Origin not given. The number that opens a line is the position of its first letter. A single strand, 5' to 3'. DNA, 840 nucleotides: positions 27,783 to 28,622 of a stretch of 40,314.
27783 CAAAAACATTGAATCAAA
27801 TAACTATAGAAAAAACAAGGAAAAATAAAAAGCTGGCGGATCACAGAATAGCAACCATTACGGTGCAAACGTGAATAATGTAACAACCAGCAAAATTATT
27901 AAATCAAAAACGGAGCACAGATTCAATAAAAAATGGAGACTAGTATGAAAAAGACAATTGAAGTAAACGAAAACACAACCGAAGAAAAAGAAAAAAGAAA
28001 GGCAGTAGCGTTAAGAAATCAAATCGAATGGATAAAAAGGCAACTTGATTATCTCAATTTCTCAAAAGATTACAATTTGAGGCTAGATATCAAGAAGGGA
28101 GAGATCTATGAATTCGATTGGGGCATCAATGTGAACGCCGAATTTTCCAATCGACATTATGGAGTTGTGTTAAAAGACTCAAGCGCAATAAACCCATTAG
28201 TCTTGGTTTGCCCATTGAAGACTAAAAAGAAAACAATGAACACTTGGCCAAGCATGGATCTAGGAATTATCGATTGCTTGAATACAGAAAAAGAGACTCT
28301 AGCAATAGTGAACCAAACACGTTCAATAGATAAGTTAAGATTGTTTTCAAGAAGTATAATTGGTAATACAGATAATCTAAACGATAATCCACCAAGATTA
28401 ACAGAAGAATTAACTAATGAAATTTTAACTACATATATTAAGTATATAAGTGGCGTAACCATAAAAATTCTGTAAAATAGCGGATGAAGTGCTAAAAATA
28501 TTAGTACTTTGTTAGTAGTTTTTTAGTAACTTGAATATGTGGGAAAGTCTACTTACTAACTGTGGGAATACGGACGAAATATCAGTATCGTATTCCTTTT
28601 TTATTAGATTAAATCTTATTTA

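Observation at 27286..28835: A 1.5-kb accessory insert between two convergent housekeeping operons, and the best candidate for an undescribed module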

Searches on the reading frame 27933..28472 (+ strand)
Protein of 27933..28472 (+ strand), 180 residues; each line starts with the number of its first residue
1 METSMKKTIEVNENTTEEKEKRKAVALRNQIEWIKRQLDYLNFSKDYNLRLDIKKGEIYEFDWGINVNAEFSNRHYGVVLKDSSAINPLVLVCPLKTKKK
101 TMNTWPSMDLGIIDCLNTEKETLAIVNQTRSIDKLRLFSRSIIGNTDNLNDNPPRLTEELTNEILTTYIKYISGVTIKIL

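Call 6: search_protein_families(library=pfam, proteins=[window:27933-28472:+], max_evalue=1)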
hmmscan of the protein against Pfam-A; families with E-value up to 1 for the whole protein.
seq(180 aa): 2 families
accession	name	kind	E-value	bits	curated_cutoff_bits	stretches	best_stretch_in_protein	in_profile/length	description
PF02452.23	PemK_toxin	-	7.8e-06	26.5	23.1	1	54-141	1-88/109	PemK-like, MazF-like toxin of type II toxin-antitoxin system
PF05622.17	HOOK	-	0.027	13.7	35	1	11-43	152-184/514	HOOK protein coiled-coil region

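Call 7: search_protein_families(library=ncbifam, proteins=[window:27933-28472:+], max_evalue=1)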
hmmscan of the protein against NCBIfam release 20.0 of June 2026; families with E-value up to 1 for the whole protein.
seq(180 aa): 0 families

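Call 8: search_protein_families(library=phrogs, proteins=[window:27933-28472:+], max_evalue=1)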
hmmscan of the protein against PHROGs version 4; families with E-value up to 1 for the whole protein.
seq(180 aa): 3 families
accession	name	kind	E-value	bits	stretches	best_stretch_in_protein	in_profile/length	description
phrog_1412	-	moron, auxiliary metabolic gene and host takeover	8.7e-15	56.1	1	8-104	18-111/237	antitoxin mazE-like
phrog_13411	-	moron, auxiliary metabolic gene and host takeover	0.0028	19.1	1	53-135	3-87/144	MazF-like growth inhibitor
phrog_1936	-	moron, auxiliary metabolic gene and host takeover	0.038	14.8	1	52-136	8-95/188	MazF-like growth inhibitor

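Call 9: search_protein_families(library=padloc, proteins=[window:27933-28472:+], max_evalue=1)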
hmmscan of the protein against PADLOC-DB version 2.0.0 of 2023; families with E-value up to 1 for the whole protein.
seq(180 aa): 0 families

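Call 11: find_homologous_proteins(query=window:27933-28472:+, max_evalue=0.001)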
Query seq(180 aa) (180 aa): 223 proteins with E <= 0.001 among 283 candidates; the best 120 are listed.
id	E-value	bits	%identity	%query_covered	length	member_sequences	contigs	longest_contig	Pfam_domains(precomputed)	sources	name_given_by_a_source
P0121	2.5e-108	377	98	98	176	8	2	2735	PF02452.24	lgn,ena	-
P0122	8.3e-87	307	79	97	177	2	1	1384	PF02452.24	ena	-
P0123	1.2e-50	189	54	89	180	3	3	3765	PF02452.24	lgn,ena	-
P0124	1.8e-50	189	55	88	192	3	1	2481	PF02452.24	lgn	-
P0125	2.0e-50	189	56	85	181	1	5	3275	-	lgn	-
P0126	3.5e-50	188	51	96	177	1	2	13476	PF02452.24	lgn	-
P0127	3.6e-50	188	49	97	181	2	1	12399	PF02452.24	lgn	-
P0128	3.6e-50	188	52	95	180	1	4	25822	PF02452.24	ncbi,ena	-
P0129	7.8e-50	187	54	89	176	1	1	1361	PF02452.24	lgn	-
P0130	8.6e-50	187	56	83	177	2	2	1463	PF02452.24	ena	-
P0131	9.2e-50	187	50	98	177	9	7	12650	PF02452.24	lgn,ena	-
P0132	1.2e-49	186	51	96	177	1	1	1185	PF02452.24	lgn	-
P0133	1.7e-49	186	53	91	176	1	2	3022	PF02452.24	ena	-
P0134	3.1e-49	185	51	88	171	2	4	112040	PF02452.24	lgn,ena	-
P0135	4.6e-49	184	54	84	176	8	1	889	PF02452.24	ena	-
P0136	7.2e-49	184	50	97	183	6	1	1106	PF02452.24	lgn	-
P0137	9.1e-49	183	48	96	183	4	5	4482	PF02452.24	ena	-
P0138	1.0e-48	183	50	98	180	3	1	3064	PF02452.24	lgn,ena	-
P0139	1.1e-48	183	49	89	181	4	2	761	PF02452.24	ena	-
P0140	1.3e-48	183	57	83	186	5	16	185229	PF02452.24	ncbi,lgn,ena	-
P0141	1.4e-48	183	54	84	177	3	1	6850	PF02452.24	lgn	-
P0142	1.7e-48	182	48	98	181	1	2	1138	PF02452.24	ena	-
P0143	1.7e-48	182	57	82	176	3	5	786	PF02452.24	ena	-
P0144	2.1e-48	182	51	93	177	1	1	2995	PF02452.24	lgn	-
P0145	2.4e-48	182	52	92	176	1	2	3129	PF02452.24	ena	-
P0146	4.1e-48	181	55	82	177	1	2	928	PF02452.24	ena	-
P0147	5.3e-48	181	54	83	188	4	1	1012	PF02452.24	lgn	-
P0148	1.4e-47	179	54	83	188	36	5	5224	PF02452.24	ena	-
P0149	1.5e-47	179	53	83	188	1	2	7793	PF02452.24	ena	-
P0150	4.3e-47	178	53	91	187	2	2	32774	PF02452.24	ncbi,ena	-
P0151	8.2e-47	177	54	83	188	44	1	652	PF02452.24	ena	-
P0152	1.1e-46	177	51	85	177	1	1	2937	PF02452.24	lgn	-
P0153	1.6e-46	176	52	84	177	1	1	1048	PF02452.24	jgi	jgi:mRNA-degrading endonuclease toxin of MazEF toxin-antitoxin module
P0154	1.6e-46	176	49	86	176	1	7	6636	PF02452.24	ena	-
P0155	3.0e-46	175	54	83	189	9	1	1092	PF02452.24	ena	-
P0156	8.6e-46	174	52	84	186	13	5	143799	PF02452.24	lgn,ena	-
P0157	8.8e-46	174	52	87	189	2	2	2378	PF02452.24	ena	-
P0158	9.1e-46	174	46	97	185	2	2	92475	PF02452.24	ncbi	-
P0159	1.3e-45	173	60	70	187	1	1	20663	PF02452.24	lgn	-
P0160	1.3e-45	173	53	83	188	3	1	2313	PF02452.24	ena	-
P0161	1.7e-45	173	53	84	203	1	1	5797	PF02452.24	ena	-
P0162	2.2e-45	172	57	81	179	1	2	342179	PF02452.24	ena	-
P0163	5.6e-45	171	52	83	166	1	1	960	PF02452.24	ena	-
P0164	5.6e-45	171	48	95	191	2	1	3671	PF02452.24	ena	-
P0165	5.9e-45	171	54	83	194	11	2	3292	PF02452.24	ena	-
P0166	7.8e-45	171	52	83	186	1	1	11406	PF02452.24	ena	-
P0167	8.3e-45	170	53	84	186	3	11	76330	PF02452.24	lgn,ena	-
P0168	1.5e-44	170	52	86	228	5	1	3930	PF02452.24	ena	-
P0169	1.9e-44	169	56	80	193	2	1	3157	PF02452.24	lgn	-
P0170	2.2e-44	169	54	85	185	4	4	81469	PF02452.24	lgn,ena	-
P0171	2.4e-44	169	53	83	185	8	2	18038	PF02452.24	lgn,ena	-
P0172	5.0e-44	168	48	94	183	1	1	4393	PF02452.24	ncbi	-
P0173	8.0e-44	167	50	84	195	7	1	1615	PF02452.24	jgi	-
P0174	8.9e-44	167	51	93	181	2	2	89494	PF02452.24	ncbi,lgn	-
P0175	9.6e-44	167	54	79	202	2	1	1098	PF02452.24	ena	-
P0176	1.1e-43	167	52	83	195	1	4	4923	PF02452.24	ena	-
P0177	1.1e-43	167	54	75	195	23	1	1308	PF02452.24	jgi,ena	-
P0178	1.1e-43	167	50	86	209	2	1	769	PF02452.24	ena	-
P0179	1.1e-43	167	53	82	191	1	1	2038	PF02452.24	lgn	-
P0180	1.2e-43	167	52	83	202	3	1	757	PF02452.24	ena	-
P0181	1.8e-43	166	53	83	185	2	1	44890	PF02452.24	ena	-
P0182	2.1e-43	166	53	85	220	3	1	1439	PF02452.24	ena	-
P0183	2.1e-43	166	52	83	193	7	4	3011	PF02452.24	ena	-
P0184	2.3e-43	166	49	83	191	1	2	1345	PF02452.24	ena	-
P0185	3.2e-43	165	60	69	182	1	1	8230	PF02452.24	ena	-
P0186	3.7e-43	165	54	83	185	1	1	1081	PF02452.24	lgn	-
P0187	3.8e-43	165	51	84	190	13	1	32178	PF02452.24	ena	-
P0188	5.0e-43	165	47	92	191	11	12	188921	PF02452.24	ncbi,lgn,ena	-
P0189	5.8e-43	164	56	78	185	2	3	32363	PF02452.24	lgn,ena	-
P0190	6.3e-43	164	61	68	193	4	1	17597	PF02452.24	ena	-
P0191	6.3e-43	164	54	82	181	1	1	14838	PF02452.24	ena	-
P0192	6.5e-43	164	57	72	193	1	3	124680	PF02452.24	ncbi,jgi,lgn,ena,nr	ncbi:MAG TPA: type II toxin-antitoxin system PemK/MazF family toxin [Bacilli bacterium]|nr:type II t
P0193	6.8e-43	164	48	84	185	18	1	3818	PF02452.24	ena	-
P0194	1.0e-42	164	52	83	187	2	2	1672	PF02452.24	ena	-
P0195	1.0e-42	164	46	92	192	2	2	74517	PF02452.24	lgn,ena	-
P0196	1.1e-42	164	51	86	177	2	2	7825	PF02452.24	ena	-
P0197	1.1e-42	164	52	82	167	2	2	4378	PF02452.24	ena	-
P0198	1.1e-42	164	52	82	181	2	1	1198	PF02452.24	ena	-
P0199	1.1e-42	163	52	83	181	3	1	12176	PF02452.24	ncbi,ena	-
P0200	1.2e-42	163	50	84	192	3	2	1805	PF02452.24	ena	-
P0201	1.2e-42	163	53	83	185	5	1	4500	PF02452.24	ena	-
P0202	1.3e-42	163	48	85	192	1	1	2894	PF02452.24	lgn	-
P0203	1.4e-42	163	56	70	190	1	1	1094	PF02452.24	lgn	-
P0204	1.5e-42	163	51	83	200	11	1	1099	PF02452.24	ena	-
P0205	1.7e-42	163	52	82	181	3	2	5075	PF02452.24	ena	-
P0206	1.7e-42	163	51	83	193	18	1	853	PF02452.24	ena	-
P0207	1.9e-42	163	51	89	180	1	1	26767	PF02452.24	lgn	-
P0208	2.7e-42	162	52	82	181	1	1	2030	PF02452.24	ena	-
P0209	2.7e-42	162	52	82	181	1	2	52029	PF02452.24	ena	-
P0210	2.7e-42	162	51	82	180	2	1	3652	PF02452.24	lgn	-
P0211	3.5e-42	162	55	72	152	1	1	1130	PF02452.24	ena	-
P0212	4.1e-42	162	54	74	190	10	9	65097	PF02452.24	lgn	-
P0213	4.2e-42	162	52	82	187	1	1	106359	PF02452.24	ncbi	-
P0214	4.5e-42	162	55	78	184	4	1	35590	PF02452.24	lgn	-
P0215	4.7e-42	161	50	82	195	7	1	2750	PF02452.24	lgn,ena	-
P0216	5.1e-42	161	48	87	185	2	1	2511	PF02452.24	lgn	-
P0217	5.4e-42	161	50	83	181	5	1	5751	PF02452.24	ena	-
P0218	6.0e-42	161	59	69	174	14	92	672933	PF02452.24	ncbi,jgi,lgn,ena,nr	ncbi:MAG: type II toxin-antitoxin system PemK/MazF family toxin [Erysipelotrichaceae bacterium]|nr:t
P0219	7.2e-42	161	52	83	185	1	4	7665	PF02452.24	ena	-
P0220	7.3e-42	161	53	83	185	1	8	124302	PF02452.24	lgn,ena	-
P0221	8.5e-42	161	50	86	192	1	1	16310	PF02452.24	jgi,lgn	-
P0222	9.1e-42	161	51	79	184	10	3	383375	PF02452.24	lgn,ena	-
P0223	1.1e-41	160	51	86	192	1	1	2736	PF02452.24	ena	-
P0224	1.1e-41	160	50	86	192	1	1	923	PF02452.24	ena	-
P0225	1.2e-41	160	48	83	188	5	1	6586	PF02452.24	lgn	-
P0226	1.3e-41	160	54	75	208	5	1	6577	PF02452.24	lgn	-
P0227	1.6e-41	160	52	84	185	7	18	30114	PF02452.24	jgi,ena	-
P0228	1.6e-41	160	53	84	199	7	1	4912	PF02452.24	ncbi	-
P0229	1.8e-41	160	50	83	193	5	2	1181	PF02452.24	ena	-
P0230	2.3e-41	159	56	73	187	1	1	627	PF02452.24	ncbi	-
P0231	2.3e-41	159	58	70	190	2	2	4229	PF02452.24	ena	-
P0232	2.4e-41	159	49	86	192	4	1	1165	PF02452.24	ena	-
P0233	2.8e-41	159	45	92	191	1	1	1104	PF02452.24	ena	-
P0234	3.7e-41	159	58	66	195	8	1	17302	PF02452.24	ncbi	-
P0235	4.0e-41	158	52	83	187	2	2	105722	PF02452.24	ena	-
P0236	4.0e-41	158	50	83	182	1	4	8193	PF02452.24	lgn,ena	-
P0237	4.4e-41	158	45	91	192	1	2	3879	PF02452.24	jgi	jgi:mRNA-degrading endonuclease toxin of MazEF toxin-antitoxin module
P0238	4.5e-41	158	45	91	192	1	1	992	PF02452.24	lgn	-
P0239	5.5e-41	158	48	83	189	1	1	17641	PF02452.24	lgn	-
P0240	5.9e-41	158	57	68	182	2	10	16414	PF02452.24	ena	-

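Call 26: find_encoding_contigs(protein=P0218, flank=4000, max_places=4)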
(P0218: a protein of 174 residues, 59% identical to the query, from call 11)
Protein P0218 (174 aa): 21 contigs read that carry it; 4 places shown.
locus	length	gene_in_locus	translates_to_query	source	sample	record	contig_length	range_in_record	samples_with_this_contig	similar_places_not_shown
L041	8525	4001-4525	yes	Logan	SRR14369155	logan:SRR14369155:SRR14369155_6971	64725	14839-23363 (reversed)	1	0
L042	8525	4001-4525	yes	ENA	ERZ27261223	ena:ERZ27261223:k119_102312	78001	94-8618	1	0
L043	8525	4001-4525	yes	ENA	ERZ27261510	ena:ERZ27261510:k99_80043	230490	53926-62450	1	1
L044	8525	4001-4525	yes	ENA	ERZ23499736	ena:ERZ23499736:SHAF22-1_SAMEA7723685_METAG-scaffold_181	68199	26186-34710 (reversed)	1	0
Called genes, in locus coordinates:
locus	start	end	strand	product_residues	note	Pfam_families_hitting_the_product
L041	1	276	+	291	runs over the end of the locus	PF02899:Phage_int_SAM_1, PF00589:Phage_integrase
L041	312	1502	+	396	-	PF01676:Metalloenzyme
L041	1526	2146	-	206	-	PF00027:cNMP_binding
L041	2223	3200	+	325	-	-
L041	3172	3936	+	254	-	-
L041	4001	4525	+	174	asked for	PF02452:PemK_toxin (weak)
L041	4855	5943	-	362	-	PF01467:CTP_transf_like, PF01966:HD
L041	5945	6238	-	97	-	PF01985:CRS1_YhbY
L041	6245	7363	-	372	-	PF03193:RsgA_GTPase (weak), PF01926:MMR_HSR1, PF21516:YqeH-like_C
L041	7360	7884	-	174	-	PF09419:PGP_phosphatase, PF13419:HAD_2, PF00702:Hydrolase (faint), PF13242:Hydrolase_like (weak)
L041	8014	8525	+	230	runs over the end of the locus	PF04542:Sigma70_r2, PF04545:Sigma70_r4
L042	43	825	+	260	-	-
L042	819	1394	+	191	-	-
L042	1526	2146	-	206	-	PF00027:cNMP_binding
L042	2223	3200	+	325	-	-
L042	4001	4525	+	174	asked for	PF02452:PemK_toxin (weak)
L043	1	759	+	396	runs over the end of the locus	PF01676:Metalloenzyme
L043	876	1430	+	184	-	-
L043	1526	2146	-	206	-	PF00027:cNMP_binding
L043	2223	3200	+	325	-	-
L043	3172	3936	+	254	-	-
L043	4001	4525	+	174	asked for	PF02452:PemK_toxin (weak)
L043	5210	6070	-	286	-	-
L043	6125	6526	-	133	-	-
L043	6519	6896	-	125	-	-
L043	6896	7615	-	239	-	-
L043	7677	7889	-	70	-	-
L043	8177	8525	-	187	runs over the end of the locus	PF01719:Rep_OBD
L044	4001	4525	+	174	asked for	PF02452:PemK_toxin (weak)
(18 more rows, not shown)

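Call 27: find_encoding_contigs(protein=P0140, flank=4000, max_places=3)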
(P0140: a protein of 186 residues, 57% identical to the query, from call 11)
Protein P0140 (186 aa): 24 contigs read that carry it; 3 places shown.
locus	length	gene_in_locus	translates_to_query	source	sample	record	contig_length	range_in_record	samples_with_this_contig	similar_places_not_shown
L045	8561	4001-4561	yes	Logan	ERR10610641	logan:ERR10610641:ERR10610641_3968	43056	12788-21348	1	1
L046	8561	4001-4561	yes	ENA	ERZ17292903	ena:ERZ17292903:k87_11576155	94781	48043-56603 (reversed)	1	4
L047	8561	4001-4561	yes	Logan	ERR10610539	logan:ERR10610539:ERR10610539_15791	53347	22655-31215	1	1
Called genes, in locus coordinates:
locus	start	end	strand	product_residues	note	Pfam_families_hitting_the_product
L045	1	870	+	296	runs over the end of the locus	PF02899:Phage_int_SAM_1, PF13495:Phage_int_SAM_4 (weak), PF00589:Phage_integrase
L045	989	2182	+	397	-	PF01676:Metalloenzyme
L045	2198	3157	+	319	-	-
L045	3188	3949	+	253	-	PF00528:BPD_transp_1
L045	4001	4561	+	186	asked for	PF02452:PemK_toxin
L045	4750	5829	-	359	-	PF01467:CTP_transf_like, PF08668:HDOD (weak), PF01966:HD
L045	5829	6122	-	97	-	PF01985:CRS1_YhbY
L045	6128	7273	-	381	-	PF01926:MMR_HSR1 (faint)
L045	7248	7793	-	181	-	PF09419:PGP_phosphatase, PF13419:HAD_2, PF08282:Hydrolase_3 (weak), PF00702:Hydrolase (weak), PF13242:Hydrolase_like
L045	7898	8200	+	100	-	-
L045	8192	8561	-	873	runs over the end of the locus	PF00521:DNA_topoisoIV, PF03989:DNA_gyraseA_C (faint)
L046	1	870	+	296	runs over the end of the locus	PF02899:Phage_int_SAM_1, PF13495:Phage_int_SAM_4 (weak), PF00589:Phage_integrase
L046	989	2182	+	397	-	PF01676:Metalloenzyme, PF00884:Sulfatase (faint)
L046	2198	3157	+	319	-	-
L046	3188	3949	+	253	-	PF00528:BPD_transp_1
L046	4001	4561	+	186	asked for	PF02452:PemK_toxin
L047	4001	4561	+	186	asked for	PF02452:PemK_toxin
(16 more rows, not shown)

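Call 28: find_encoding_contigs(protein=P0188, flank=4000, max_places=3)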
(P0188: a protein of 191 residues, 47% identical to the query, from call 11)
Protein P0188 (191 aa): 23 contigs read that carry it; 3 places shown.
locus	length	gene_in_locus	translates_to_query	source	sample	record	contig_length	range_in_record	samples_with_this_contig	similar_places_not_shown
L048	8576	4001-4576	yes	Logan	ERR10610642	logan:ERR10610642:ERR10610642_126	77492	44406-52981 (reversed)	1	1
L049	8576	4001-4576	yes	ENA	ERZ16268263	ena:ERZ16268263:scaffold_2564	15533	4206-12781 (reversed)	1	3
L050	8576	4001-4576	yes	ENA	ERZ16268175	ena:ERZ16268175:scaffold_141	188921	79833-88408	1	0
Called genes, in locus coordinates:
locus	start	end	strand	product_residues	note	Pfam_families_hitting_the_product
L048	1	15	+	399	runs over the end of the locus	PF00817:IMS, PF11798:IMS_HHH, PF11799:IMS_C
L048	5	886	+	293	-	PF02899:Phage_int_SAM_1, PF00589:Phage_integrase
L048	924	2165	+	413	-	PF01676:Metalloenzyme, PF00884:Sulfatase (faint)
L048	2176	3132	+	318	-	-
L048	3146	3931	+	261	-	PF00528:BPD_transp_1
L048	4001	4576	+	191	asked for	PF02452:PemK_toxin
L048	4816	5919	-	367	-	PF01467:CTP_transf_like, PF01966:HD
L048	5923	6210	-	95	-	PF01985:CRS1_YhbY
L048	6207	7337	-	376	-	PF21516:YqeH-like_C (weak)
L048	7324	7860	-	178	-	PF09419:PGP_phosphatase, PF00702:Hydrolase (weak), PF13419:HAD_2 (weak), PF13242:Hydrolase_like (weak)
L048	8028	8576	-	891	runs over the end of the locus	PF00521:DNA_topoisoIV, PF03989:DNA_gyraseA_C (faint)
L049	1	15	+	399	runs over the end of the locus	PF00817:IMS, PF11798:IMS_HHH, PF11799:IMS_C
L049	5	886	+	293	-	PF02899:Phage_int_SAM_1, PF13495:Phage_int_SAM_4 (faint), PF00589:Phage_integrase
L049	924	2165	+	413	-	PF01676:Metalloenzyme, PF00884:Sulfatase (faint)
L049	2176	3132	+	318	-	-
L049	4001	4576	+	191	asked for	PF02452:PemK_toxin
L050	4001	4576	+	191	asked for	PF02452:PemK_toxin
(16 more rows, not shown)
